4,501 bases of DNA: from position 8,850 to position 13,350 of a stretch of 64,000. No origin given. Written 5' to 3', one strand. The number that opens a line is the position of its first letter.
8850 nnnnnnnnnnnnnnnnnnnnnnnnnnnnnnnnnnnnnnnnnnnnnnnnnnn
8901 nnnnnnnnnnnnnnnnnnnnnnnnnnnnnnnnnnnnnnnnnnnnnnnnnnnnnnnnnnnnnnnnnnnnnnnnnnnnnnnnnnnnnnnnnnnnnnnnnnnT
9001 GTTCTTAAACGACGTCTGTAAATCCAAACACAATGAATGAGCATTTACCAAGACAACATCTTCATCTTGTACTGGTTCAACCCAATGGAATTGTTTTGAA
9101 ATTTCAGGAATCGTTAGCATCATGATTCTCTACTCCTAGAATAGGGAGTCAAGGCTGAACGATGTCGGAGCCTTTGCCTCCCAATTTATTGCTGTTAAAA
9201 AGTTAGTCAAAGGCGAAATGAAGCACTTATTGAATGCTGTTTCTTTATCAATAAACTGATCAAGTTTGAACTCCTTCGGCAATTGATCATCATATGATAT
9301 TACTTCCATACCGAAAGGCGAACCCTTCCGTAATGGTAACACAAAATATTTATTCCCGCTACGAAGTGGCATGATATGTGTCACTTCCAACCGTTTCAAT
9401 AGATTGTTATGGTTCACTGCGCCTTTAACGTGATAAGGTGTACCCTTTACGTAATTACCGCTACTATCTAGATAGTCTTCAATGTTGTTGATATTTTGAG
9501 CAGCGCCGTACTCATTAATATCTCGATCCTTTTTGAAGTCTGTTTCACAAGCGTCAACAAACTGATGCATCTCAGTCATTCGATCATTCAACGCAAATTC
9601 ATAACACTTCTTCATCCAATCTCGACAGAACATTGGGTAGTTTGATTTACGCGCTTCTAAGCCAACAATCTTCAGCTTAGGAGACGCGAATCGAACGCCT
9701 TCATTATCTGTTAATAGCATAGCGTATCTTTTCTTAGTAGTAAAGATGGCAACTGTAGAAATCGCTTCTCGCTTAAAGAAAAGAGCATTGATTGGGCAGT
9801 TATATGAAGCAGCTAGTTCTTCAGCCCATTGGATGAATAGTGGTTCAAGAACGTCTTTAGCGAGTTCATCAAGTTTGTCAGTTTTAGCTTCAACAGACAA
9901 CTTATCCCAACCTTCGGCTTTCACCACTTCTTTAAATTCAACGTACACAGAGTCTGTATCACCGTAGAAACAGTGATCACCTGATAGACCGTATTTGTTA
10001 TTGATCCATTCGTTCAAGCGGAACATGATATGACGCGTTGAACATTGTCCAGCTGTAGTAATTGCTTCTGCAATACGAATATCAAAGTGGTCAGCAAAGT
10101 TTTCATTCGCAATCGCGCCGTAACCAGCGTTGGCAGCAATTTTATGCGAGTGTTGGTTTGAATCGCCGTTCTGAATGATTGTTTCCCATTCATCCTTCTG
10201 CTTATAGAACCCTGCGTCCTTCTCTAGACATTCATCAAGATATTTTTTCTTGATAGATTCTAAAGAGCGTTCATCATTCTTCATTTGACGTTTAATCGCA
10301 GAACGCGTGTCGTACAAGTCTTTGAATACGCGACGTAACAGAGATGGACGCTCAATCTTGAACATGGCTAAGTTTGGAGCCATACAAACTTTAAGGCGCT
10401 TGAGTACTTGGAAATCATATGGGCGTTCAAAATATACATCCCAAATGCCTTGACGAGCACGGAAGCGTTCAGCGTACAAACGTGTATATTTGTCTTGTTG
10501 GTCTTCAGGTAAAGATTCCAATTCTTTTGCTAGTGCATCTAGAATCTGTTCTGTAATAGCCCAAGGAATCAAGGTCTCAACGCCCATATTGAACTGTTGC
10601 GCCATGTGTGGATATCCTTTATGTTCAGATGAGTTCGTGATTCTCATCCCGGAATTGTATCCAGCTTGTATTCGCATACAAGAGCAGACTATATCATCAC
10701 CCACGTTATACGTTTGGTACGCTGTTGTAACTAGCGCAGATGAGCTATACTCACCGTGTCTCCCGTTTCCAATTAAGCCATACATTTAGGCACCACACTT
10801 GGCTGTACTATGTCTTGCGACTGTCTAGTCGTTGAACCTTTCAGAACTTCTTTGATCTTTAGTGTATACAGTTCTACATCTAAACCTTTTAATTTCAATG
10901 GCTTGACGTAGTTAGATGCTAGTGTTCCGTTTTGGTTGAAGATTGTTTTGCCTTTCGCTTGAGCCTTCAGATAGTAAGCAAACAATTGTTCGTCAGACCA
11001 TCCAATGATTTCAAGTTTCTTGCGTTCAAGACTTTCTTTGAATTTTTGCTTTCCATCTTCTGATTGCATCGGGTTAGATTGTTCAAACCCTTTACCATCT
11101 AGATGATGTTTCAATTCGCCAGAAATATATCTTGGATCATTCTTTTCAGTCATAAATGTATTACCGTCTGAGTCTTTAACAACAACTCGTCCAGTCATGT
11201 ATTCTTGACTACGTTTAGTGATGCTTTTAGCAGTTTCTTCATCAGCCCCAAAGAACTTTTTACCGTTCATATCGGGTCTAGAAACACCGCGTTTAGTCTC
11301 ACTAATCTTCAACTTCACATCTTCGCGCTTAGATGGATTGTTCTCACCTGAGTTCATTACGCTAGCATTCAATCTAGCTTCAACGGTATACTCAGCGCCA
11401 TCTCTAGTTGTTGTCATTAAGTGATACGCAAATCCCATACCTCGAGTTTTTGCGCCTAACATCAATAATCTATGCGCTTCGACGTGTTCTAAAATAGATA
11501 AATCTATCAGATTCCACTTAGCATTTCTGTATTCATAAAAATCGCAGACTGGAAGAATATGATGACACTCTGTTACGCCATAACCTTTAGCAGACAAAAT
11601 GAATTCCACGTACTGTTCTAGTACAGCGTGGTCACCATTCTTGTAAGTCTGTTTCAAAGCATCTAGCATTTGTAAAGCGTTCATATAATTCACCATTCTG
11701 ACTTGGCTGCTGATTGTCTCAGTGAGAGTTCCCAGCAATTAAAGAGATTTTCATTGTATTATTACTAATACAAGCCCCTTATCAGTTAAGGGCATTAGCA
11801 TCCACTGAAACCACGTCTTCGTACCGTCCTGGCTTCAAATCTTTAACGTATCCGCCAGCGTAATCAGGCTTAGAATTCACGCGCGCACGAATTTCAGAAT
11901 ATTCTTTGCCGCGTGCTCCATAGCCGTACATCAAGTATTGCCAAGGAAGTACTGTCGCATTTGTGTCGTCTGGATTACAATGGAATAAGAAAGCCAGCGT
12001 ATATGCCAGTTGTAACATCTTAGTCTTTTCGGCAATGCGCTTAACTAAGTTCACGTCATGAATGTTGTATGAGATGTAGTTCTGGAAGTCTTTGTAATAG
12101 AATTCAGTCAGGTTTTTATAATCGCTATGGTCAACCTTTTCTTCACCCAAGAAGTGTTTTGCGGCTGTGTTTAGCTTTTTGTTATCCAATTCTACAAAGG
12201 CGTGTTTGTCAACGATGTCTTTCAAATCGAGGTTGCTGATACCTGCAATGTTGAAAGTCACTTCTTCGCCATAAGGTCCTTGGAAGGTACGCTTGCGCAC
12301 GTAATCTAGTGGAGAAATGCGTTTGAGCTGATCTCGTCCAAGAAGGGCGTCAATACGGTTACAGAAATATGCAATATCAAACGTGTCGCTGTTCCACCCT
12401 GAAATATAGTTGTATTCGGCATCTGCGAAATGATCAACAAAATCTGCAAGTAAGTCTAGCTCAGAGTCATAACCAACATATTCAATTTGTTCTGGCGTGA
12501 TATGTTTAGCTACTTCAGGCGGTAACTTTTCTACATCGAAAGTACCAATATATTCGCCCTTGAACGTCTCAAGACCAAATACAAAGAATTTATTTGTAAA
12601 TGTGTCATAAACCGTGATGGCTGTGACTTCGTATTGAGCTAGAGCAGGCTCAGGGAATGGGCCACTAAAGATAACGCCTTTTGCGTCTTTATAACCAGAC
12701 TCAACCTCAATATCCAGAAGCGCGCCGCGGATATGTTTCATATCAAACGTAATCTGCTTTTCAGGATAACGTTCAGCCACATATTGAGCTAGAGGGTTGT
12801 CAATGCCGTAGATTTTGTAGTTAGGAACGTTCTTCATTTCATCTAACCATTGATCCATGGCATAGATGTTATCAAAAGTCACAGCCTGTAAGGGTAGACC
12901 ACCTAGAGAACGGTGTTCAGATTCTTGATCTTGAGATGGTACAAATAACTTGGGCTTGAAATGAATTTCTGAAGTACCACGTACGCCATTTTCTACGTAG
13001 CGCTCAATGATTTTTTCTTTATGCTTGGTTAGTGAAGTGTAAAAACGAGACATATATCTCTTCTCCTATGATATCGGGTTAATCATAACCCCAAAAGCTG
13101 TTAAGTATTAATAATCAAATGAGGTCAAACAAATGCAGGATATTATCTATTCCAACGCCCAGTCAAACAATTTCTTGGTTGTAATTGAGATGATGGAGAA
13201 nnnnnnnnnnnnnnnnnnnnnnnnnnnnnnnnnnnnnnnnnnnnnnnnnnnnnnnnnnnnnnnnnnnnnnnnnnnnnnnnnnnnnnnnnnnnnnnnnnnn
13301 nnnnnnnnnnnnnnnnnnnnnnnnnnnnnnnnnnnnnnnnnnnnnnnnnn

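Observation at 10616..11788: HNH-endonuclease-bearing insertion with group I intron hallmarks splits DNA polymerase gene 43 exactly inside motif A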

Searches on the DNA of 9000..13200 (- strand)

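Call 4: search_dna_similar(query=window:9000-13200:-, collection=phages, mode=near, max_rows=30)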
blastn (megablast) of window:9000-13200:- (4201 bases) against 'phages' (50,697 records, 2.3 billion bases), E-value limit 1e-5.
Records with a match: 1; places in all: 1; records where one place covers at least 80% of the query: 1.
Best place of each record, by identity: 60-80% 1.
By first word of the organism name: Acinetobacter 1.
By host as written in the record: Acinetobacter baumannii 15599 1.
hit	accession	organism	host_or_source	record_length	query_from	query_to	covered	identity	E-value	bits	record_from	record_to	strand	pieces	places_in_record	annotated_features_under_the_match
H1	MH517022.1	Acinetobacter phage SH-Ab 15599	Acinetobacter baumannii 15599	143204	325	4201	92%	75.4%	0e+0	1796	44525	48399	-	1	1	DNA polymerase (x2) | hypothetical protein (x2)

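Call 5: get_annotated_region(hit=H1, flank=1500)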
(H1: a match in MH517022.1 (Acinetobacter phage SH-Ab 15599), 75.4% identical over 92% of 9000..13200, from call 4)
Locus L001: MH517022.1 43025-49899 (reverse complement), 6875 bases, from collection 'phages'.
description: Acinetobacter phage SH-Ab 15599, complete genome.
organism: Acinetobacter phage SH-Ab 15599 (NCBI taxid 2202135)
taxonomy: Viruses; Duplodnaviria; Heunggongvirae; Uroviricota; Caudoviricetes; Ackermannviridae
host: Acinetobacter baumannii 15599; source: sewage; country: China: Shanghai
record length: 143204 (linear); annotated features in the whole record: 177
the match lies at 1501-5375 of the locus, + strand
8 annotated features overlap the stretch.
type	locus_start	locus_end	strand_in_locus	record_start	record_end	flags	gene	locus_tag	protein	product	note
CDS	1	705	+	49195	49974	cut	-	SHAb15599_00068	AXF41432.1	putative exonuclease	similar to YP_195231.1 putative exonuclease [Synechococcus phage S-PM2] & YP_717672.1 gp232 [Synechococcus cyanophage ...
CDS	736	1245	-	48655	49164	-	-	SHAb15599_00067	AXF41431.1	tail completion and sheath stabilizer protein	similar to YP_195144.1 tail completion protein gp3 [Synechococcus phage S-PM2] & YP_001595274.1 gp3 tail completion and ...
CDS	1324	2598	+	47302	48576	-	-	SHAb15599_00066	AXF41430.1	DNA polymerase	similar to YP_214414.1 T4-like DNA polymerase [Prochlorococcus phage P-SSM2] & YP_717843.1 DNA polymerase ...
CDS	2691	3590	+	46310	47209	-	-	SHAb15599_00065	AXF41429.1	hypothetical protein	-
CDS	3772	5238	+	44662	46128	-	-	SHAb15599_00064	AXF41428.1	DNA polymerase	similar to YP_214414.1 T4-like DNA polymerase [Prochlorococcus phage P-SSM2] & YP_717843.1 DNA polymerase ...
CDS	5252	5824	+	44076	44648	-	-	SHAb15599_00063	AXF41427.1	hypothetical protein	-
CDS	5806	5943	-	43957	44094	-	-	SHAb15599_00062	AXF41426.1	hypothetical protein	-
CDS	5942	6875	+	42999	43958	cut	-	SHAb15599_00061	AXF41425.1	hypothetical protein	-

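Call 15: search_rna_families(sources=[L001, L002], threshold=evalue, max_evalue=0.01, show_alignments=4)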
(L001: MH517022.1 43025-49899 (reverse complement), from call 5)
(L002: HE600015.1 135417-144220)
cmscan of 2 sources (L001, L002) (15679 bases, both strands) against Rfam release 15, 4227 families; matches with E-value up to 0.01: 3.
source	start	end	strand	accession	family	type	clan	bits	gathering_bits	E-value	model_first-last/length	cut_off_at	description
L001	3484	3712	+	RF00028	Intron_gpI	Intron;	-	31.8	50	7e-05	1-253/253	no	Group I catalytic intron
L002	4712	4917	+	RF00028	Intron_gpI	Intron;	-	29.2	50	0.00043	1-253/253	no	Group I catalytic intron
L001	2579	2796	+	RF00028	Intron_gpI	Intron;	-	28.8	50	0.00056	1-253/253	no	Group I catalytic intron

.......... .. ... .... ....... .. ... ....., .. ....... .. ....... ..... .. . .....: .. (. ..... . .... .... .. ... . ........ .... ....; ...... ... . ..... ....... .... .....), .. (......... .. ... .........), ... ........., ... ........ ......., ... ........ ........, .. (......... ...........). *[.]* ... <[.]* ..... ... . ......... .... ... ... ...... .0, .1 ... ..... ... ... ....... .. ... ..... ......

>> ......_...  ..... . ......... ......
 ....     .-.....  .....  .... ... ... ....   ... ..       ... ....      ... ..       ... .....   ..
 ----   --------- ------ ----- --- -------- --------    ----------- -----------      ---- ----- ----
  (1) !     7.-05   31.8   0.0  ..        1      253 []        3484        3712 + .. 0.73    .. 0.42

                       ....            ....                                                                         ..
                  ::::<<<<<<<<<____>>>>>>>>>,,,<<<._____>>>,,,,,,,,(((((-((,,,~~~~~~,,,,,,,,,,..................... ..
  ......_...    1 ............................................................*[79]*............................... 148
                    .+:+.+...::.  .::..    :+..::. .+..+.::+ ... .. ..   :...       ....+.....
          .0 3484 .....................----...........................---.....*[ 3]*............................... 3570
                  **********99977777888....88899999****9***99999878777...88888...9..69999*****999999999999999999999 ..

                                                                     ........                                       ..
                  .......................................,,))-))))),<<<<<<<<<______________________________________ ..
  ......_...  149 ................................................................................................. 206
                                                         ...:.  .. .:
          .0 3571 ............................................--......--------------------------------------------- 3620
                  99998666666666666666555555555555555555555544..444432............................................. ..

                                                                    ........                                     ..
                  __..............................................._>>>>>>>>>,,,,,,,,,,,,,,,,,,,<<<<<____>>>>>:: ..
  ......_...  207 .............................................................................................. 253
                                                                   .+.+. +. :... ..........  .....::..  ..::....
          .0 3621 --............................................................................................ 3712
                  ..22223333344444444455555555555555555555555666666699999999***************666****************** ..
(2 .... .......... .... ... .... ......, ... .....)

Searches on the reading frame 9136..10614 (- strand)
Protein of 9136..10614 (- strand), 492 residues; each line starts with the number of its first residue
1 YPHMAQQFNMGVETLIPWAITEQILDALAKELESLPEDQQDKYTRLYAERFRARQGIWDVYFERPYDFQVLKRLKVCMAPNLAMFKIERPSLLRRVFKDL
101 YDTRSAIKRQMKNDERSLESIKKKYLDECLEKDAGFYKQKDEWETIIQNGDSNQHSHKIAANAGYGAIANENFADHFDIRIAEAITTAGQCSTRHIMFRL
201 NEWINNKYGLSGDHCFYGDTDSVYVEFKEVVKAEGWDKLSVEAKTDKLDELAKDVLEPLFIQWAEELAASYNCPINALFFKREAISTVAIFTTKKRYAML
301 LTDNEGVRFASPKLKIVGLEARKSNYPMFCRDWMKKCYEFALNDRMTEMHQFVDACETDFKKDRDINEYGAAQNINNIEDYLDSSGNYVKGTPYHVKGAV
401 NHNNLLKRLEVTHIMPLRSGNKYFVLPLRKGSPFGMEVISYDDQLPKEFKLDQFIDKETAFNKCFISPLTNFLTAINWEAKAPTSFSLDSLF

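Call 9: search_protein_families(library=pfam, proteins=[window:9136-10614:-], max_evalue=0.01)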
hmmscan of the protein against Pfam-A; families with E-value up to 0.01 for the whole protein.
window:9136-10614:- (492 aa): 1 family
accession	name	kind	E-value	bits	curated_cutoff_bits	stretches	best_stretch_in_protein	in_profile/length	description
PF00136.26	DNA_pol_B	-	5.2e-12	45.7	23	1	150-229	150-238/453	DNA polymerase family B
